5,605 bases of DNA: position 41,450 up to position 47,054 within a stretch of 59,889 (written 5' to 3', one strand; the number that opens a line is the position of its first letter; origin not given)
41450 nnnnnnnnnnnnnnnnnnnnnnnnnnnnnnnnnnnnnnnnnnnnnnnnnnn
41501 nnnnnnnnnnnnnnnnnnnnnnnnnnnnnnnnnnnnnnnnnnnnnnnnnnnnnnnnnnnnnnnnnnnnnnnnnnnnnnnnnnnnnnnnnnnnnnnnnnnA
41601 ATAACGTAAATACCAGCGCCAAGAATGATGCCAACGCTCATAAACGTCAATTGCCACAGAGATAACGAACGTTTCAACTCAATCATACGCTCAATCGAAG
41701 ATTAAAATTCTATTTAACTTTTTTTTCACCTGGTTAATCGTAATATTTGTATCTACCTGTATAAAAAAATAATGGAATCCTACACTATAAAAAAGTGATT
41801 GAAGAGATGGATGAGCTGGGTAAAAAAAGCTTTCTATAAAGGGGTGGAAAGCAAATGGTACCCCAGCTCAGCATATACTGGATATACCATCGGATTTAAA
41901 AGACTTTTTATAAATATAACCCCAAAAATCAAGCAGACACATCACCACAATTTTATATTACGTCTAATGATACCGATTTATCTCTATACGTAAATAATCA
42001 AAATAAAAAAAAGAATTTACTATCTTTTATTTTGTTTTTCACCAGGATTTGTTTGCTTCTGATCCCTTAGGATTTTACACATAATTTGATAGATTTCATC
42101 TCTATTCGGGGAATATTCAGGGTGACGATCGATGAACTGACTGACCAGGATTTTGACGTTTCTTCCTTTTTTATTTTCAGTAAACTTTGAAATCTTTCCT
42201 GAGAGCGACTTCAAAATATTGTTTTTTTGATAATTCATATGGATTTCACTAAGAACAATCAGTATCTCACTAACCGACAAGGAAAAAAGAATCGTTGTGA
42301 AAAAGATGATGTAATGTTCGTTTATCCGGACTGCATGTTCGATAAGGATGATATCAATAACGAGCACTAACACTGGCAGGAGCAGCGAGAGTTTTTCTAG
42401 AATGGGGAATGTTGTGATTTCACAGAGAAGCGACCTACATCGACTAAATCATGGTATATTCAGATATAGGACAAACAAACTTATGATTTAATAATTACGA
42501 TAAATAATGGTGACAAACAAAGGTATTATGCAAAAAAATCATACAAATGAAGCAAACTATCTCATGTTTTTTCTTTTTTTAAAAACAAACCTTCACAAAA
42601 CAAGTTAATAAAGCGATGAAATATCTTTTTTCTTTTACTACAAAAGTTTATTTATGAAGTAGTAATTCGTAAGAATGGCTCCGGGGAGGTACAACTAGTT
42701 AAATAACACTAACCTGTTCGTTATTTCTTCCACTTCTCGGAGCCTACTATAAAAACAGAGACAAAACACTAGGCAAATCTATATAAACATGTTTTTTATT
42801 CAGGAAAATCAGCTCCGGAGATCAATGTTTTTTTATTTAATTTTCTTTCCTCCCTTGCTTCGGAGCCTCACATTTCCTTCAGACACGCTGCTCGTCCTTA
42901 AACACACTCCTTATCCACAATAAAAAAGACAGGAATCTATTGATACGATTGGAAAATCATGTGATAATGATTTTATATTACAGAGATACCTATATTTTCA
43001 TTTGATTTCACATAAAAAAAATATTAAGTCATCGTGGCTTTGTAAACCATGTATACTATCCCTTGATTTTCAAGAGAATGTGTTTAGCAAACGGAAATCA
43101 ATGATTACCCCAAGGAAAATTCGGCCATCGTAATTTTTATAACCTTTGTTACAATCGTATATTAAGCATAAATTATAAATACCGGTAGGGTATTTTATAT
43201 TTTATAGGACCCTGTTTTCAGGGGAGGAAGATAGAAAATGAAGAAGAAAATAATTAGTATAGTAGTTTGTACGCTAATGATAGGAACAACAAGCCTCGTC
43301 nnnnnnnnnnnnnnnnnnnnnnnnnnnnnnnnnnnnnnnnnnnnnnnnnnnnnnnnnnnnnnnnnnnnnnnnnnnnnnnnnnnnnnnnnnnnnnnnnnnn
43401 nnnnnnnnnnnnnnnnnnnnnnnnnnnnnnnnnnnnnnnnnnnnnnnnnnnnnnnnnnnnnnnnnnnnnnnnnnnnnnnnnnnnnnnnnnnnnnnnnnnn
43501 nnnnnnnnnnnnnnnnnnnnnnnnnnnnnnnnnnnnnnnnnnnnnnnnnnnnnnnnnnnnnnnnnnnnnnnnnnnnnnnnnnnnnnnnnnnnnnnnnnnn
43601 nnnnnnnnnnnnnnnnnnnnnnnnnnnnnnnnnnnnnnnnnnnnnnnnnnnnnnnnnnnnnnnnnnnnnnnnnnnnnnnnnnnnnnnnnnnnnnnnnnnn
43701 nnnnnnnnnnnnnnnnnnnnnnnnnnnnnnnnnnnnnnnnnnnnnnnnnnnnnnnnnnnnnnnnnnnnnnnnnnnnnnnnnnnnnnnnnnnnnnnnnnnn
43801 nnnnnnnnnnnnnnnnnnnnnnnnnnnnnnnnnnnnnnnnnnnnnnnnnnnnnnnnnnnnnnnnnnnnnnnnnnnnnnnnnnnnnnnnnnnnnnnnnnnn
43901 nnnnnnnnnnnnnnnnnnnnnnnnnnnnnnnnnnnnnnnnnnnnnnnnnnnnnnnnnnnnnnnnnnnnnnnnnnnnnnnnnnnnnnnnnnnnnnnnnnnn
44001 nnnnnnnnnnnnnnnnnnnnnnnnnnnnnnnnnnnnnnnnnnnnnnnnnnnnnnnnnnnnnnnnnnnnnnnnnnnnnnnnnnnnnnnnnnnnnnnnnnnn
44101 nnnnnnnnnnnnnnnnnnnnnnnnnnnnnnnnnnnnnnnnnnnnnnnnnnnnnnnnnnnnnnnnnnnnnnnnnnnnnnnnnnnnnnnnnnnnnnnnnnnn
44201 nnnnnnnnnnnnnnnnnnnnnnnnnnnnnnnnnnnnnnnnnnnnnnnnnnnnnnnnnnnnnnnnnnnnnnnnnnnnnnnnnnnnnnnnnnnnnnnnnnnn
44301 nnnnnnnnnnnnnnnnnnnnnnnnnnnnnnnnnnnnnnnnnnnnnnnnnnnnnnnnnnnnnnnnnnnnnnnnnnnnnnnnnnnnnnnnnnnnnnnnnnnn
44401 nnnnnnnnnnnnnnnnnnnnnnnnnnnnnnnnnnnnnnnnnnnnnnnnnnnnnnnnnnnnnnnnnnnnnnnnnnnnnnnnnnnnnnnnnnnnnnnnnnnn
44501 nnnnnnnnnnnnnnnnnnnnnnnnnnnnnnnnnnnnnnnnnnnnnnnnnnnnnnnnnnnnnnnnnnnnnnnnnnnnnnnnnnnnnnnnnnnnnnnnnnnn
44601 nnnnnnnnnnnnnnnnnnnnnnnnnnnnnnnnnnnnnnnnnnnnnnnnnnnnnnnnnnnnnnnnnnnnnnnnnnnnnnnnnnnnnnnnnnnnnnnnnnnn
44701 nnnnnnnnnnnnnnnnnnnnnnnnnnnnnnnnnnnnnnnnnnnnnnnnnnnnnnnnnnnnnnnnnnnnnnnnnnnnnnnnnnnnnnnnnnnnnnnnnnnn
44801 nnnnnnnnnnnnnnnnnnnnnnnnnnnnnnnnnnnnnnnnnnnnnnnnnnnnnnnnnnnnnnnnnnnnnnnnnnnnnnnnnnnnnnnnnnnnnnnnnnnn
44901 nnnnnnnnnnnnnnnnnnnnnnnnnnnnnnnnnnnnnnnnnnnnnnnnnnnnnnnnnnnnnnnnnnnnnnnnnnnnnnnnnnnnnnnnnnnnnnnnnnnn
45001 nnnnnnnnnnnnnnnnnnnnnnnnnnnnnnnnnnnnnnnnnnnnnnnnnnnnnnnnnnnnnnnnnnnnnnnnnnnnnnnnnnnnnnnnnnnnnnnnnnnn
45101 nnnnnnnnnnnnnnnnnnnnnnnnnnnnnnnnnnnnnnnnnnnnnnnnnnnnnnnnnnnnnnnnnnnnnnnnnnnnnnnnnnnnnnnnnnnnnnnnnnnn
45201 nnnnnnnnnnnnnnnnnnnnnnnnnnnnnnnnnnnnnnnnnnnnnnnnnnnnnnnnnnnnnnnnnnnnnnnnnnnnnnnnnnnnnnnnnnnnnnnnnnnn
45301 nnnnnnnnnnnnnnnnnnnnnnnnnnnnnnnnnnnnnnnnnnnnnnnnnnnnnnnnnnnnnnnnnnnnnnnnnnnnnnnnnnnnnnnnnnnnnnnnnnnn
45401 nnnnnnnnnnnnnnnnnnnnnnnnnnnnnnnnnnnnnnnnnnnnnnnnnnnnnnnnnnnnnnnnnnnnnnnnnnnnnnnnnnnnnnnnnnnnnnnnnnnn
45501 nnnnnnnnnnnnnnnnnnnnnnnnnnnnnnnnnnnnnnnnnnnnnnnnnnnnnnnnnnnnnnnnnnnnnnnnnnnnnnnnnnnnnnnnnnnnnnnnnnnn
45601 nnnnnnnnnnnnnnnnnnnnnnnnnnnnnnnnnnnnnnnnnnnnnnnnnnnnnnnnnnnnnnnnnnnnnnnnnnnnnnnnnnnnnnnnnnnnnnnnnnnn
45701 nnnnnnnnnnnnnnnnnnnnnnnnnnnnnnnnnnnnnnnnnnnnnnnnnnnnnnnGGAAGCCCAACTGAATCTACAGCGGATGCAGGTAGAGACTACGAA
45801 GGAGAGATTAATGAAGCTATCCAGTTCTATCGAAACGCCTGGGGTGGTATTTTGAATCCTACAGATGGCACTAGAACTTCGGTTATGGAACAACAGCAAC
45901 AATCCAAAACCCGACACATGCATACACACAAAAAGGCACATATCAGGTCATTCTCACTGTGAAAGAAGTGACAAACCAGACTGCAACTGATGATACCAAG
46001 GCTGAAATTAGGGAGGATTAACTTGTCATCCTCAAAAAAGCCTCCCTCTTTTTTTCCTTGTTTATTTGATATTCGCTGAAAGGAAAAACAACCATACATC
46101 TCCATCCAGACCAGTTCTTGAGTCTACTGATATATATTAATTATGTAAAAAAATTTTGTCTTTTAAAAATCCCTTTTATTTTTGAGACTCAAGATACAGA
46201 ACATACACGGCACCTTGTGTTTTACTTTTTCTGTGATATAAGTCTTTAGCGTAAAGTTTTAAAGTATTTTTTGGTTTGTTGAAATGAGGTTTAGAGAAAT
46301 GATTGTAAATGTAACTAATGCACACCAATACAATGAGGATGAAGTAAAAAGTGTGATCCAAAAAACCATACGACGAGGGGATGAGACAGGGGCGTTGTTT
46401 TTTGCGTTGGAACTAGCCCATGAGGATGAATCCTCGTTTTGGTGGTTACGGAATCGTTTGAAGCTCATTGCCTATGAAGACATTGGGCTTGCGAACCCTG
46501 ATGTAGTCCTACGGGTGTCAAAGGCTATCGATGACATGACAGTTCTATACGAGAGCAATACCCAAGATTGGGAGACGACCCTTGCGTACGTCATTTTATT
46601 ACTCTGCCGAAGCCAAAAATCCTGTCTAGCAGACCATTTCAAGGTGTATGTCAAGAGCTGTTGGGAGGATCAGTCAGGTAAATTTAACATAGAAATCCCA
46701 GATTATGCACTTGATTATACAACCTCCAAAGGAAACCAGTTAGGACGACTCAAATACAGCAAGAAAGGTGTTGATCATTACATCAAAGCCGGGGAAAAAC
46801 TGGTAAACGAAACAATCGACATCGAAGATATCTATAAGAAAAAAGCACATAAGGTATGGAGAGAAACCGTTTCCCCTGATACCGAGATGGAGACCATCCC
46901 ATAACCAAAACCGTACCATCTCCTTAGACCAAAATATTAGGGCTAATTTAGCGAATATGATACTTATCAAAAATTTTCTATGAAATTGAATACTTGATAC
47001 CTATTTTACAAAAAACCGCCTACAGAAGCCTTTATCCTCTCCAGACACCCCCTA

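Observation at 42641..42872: Tandem pair of promoter-preceded hairpin sRNA candidates sharing a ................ closing stem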

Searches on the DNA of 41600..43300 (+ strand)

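Call 5: search_rna_families(source=window, start=41600, end=43300, threshold=evalue, max_evalue=10, show_alignments=3)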
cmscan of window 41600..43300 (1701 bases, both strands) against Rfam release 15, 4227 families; matches with E-value up to 10: 6.
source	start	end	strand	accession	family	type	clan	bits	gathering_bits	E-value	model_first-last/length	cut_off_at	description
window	42589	42688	+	RF03005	lysM-TM7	Cis-reg;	-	20.8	61.5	0.65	1-138/138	no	lysM-TM7 RNA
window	41706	41803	-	RF01579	RUF2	Gene; sRNA;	-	19.9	90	7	1-154/154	no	Plasmodium RNA of unknown function RUF2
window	41643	41765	-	RF01593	plasmodium_snoR16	Gene; snRNA; snoRNA; CD-box;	-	19.8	70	5.1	1-126/126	no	small nucleolar RNA snoR16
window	42803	42866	+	RF03060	uup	Cis-reg;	-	19.4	36.8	0.96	1-48/48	no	uup RNA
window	42193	42254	-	RF01160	sn2841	Gene; snRNA; snoRNA; CD-box;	-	17.3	45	3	1-72/72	no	Small nucleolar RNA sn2841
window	42763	42833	-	RF00278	SNORD50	Gene; snRNA; snoRNA; CD-box;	-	16.1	42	7.5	1-72/72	no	Small nucleolar RNA SNORD50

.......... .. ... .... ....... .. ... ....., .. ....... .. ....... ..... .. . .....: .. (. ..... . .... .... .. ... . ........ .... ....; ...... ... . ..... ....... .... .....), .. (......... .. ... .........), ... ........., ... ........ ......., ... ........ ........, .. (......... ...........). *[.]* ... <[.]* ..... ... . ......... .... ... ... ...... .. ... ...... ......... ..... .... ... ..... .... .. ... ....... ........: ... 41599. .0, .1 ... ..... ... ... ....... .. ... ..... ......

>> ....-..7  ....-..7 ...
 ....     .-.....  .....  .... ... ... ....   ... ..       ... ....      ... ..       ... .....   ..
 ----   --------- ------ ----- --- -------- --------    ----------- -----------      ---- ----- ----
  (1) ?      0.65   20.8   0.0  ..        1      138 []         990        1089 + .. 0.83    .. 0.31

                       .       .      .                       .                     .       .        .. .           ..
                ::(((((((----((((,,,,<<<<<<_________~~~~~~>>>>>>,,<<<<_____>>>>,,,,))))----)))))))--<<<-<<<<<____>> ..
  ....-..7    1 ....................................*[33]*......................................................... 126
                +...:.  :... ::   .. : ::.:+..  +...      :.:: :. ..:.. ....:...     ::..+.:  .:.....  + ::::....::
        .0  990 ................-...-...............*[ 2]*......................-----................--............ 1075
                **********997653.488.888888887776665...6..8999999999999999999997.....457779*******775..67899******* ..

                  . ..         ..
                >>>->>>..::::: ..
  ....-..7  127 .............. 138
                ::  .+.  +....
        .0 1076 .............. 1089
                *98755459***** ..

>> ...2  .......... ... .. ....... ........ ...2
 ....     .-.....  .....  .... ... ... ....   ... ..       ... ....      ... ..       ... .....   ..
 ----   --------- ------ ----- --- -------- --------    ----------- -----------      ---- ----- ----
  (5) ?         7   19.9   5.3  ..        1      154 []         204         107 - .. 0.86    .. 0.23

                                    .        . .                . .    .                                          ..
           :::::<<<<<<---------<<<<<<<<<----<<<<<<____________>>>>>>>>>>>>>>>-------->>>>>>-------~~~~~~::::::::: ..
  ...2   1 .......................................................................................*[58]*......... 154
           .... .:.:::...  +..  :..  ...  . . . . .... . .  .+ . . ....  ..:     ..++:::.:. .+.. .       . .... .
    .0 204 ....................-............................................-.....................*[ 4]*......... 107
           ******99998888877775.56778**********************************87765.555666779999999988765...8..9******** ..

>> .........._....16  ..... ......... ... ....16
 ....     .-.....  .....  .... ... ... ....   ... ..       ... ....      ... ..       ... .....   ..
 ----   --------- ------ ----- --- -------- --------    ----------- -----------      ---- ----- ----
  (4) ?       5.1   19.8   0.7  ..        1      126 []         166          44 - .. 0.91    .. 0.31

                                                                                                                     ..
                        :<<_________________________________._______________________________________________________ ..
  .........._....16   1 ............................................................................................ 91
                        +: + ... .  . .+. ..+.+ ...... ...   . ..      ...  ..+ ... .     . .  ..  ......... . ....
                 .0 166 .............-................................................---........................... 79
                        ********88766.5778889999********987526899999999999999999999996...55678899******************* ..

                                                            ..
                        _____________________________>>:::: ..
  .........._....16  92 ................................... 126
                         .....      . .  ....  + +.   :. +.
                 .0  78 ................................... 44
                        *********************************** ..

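Call 36: build_rna_model(alignment_id=A1, structure=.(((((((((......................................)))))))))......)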
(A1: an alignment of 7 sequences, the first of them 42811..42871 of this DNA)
Model R1 built from alignment A1 (7 sequences, 63 columns); structure: as given.
model positions 62; base pairs 9; branch points 0; effective number of sequences 3.57; information 0.903 bits per position. Calibrated on 0.2 Mb of random sequence (short: E-values are rough).
structure used (alignment columns):
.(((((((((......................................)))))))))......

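Call 37: search_with_rna_model(model_id=R1, source=window, filters=off, max_evalue=10, show_alignments=4)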
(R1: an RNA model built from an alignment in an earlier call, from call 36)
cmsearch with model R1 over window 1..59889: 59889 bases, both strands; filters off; matches with E-value up to 10: 19.
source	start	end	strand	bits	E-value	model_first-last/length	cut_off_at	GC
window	42811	42871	+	84.5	8.6e-19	1-62/62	no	0.41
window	30205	30237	-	18.6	0.018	13-47/62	no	0.27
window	51950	52000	-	14.8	0.16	1-62/62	no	0.37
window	10576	10613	-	12.6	0.54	7-51/62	no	0.24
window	33921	33954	-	12.5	0.57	15-47/62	no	0.26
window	5267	5303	+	12.4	0.6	11-47/62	no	0.35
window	43203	43264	-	12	0.77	1-62/62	no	0.32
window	42142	42198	+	11.9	0.83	1-62/62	no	0.3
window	113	158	-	10.7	1.6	1-62/62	no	0.35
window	35486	35562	+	10.3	2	1-62/62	no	0.32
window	19743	19797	+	10.3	2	1-62/62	no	0.36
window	13241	13288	+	9.9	2.6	1-62/62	no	0.27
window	42673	42690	-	9.5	3.2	1-62/62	no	0.67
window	16309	16353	+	9.1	4.1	1-62/62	no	0.27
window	24262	24308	+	8.4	6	1-62/62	no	0.26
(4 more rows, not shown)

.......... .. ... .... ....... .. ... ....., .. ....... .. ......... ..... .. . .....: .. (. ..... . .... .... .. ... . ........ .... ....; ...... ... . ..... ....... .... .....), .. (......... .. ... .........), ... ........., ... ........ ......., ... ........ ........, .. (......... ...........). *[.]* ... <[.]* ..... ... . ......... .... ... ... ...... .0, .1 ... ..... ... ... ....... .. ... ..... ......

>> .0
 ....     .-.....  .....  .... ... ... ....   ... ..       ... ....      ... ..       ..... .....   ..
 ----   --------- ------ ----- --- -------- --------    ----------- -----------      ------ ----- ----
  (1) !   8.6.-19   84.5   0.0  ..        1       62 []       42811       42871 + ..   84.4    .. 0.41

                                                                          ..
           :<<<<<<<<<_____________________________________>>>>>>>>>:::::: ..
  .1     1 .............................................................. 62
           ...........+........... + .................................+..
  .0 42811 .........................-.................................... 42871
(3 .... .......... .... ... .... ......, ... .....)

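Call 47: search_with_rna_model(model_id=R1, sources=[L001, L002, L004, L006, L007, L009, L012, L013, L015, L017, L065, L066, L067, L068, L069, L070, L071], max_evalue=1)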
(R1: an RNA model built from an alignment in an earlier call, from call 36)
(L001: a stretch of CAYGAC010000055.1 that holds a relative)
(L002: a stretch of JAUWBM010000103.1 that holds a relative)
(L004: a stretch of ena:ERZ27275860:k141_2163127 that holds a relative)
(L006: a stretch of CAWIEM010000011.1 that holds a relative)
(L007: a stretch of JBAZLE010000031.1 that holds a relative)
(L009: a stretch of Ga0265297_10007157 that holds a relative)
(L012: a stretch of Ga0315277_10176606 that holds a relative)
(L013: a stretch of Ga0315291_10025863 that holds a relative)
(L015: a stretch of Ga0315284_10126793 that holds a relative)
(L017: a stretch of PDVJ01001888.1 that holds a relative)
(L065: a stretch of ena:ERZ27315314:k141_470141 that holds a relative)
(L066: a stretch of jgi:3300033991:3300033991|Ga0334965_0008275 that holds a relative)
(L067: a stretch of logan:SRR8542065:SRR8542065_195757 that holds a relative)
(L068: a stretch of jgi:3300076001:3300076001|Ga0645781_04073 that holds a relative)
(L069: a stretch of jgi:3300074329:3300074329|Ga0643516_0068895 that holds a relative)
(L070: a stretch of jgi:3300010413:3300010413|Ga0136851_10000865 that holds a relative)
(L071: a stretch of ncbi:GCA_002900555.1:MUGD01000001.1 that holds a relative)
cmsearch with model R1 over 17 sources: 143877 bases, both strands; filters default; matches with E-value up to 1: 13.
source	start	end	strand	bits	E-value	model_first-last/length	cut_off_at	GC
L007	3317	3378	-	85.1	1.5e-18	1-62/62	no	0.44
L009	10185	10246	-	85.1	1.5e-18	1-62/62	no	0.44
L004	5574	5634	+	84.6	2.1e-18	1-62/62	no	0.41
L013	2902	2964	-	83.2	4.5e-18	1-62/62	no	0.44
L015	144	206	+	83.2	4.5e-18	1-62/62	no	0.44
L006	4340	4402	+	81.1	1.5e-17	1-62/62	no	0.43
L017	6678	6740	+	81.1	1.5e-17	1-62/62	no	0.43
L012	448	505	+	75.3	4e-16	1-62/62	no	0.41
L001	5965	6031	-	18.4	0.049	1-62/62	no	0.28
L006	2746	2826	+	16.6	0.13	1-62/62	no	0.42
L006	6465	6515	+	16.5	0.14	1-62/62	no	0.25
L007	5960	6003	-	13.9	0.62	1-62/62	no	0.36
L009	12828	12871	-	13.9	0.62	1-62/62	no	0.36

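Call 73: build_rna_model(alignment_id=A1, structure=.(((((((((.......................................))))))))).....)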
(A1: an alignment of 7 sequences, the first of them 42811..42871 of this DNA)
Model R2 built from alignment A1 (7 sequences, 63 columns); structure: as given.
model positions 62; base pairs 9; branch points 0; effective number of sequences 2.94; information 0.902 bits per position. Calibrated on 0.2 Mb of random sequence (short: E-values are rough).
structure used (alignment columns):
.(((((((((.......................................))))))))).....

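Call 74: search_with_rna_model(model_id=R2, source=window, filters=off, max_evalue=10, show_alignments=4)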
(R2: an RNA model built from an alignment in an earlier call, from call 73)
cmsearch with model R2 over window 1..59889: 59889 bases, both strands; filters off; matches with E-value up to 10: 29.
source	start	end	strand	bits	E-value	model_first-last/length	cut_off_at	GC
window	42811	42871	+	84.6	7.9e-19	1-62/62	no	0.41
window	19743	19797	+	18.7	0.017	1-62/62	no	0.36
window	30187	30240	-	16.2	0.075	1-62/62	no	0.28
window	2587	2640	-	14.9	0.16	1-62/62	no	0.31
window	43204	43264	-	12.9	0.49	1-62/62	no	0.33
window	42677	42748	+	12.1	0.75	1-62/62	no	0.46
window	10575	10613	-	11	1.5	7-52/62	no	0.23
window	42976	43051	+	10.2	2.2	1-62/62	no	0.26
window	42673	42744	-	10.1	2.4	1-62/62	no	0.46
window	53639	53696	+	9.5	3.3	1-62/62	no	0.29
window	36241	36277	-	9.4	3.7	1-62/62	no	0.41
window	33920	33954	-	9.1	4.2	15-48/62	no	0.26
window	17699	17746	-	9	4.5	1-62/62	no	0.23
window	13244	13284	+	8.9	4.7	9-50/62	no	0.24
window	543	562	+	8.9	4.7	29-48/62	no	0.4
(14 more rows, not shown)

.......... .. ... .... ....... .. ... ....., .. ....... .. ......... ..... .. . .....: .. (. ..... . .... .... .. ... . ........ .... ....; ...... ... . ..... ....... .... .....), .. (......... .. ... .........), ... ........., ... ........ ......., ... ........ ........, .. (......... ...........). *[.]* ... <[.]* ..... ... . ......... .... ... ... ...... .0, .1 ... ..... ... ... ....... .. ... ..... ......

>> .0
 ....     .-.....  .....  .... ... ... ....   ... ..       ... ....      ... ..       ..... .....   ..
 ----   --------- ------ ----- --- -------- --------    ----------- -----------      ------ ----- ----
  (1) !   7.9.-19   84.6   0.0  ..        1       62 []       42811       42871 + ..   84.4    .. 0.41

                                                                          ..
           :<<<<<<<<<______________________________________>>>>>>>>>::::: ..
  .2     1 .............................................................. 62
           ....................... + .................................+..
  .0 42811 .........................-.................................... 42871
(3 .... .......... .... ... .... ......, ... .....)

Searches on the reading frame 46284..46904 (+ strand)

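Call 11: search_protein_families(library=pfam, proteins=[window:46284-46904:+], max_evalue=0.01)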
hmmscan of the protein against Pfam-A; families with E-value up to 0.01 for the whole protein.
window:46284-46904:+ (206 aa): 1 family
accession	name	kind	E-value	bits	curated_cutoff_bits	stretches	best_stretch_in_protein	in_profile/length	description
PF12002.13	MgsA_C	-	2.8e-08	34.3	27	1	33-191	3-155/167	MgsA AAA+ ATPase C terminal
